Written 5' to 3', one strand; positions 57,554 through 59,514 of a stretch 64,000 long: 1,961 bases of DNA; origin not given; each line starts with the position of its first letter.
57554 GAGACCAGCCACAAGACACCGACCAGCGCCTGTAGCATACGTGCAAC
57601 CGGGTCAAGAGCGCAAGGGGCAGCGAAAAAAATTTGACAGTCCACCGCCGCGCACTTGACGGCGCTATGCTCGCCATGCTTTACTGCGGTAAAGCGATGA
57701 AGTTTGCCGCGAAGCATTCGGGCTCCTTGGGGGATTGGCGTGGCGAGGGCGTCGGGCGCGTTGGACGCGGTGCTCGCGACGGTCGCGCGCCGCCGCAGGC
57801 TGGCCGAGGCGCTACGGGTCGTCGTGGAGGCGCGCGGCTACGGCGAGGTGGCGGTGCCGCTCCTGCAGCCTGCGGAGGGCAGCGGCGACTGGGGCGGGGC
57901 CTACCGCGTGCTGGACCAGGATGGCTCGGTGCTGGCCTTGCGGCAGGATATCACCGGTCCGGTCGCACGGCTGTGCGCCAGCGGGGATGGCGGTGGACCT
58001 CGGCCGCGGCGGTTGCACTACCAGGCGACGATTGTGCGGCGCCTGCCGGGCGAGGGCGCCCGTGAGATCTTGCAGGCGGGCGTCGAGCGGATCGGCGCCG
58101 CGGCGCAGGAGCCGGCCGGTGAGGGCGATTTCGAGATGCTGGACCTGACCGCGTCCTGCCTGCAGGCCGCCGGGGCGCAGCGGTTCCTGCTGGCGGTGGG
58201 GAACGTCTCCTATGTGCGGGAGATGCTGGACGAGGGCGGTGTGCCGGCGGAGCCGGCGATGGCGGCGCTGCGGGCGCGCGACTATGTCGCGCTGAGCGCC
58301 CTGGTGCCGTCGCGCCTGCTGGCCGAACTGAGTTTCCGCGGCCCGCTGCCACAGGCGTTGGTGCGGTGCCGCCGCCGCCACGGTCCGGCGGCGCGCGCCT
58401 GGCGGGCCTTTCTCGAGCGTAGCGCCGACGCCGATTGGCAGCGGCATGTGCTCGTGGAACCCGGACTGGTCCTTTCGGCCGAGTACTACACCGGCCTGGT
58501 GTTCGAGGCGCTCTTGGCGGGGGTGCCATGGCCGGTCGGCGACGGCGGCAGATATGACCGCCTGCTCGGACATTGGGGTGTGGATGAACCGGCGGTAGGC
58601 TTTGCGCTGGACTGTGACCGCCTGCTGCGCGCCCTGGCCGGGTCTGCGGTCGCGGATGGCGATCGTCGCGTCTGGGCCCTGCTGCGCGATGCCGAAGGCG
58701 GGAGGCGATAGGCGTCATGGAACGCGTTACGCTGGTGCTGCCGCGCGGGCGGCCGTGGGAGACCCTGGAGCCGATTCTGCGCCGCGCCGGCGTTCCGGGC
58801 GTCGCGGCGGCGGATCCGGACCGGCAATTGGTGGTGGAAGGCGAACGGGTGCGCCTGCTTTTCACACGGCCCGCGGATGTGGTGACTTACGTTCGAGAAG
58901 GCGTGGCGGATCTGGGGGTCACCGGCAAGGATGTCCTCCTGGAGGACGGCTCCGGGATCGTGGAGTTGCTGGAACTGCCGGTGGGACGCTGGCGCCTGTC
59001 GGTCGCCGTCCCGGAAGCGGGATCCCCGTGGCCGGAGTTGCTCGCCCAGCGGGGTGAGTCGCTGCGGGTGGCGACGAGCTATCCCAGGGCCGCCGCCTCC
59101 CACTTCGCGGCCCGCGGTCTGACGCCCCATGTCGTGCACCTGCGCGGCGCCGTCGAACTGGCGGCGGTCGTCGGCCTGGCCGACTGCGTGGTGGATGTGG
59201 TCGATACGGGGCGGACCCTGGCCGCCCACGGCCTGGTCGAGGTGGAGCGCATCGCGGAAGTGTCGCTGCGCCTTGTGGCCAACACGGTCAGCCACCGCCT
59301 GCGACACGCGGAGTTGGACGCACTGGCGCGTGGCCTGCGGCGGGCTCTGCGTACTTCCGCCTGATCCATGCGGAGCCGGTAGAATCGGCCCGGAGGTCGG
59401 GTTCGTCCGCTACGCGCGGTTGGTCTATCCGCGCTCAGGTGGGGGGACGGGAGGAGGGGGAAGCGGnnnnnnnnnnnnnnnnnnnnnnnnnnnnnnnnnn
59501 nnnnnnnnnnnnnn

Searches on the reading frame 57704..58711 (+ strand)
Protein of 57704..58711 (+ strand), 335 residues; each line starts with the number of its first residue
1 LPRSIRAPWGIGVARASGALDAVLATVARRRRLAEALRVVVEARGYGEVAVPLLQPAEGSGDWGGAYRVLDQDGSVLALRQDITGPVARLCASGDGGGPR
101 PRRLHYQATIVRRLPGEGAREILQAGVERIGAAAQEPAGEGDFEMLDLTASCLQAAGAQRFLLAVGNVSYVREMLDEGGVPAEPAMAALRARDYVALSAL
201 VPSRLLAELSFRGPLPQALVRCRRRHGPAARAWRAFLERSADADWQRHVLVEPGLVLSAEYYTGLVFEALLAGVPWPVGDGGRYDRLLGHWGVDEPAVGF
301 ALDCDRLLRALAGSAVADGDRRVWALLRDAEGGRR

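Call 5: search_protein_families(library=pfam, proteins=[window:57704-58711:+])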
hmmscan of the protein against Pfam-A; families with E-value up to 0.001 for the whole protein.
window:57704-58711:+ (335 aa): 1 family
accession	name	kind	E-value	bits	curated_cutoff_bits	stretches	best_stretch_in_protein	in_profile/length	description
PF13393.11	tRNA-synt_His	-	1.1e-46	160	25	1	21-307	4-308/308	Histidyl-tRNA synthetase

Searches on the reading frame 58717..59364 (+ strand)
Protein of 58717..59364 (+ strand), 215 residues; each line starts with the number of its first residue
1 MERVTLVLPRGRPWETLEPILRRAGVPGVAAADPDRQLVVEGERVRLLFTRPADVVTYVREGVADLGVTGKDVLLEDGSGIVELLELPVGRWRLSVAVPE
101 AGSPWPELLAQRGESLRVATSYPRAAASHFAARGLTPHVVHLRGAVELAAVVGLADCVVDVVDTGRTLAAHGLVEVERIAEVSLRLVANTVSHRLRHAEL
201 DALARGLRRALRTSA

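Call 5: search_protein_families(library=pfam, proteins=[window:58717-59364:+])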
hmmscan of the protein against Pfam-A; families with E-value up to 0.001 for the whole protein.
window:58717-59364:+ (215 aa): 1 family
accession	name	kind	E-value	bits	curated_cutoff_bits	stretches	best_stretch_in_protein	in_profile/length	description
PF01634.23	HisG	-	1.6e-45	155.3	25.5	1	51-208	1-157/158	ATP phosphoribosyltransferase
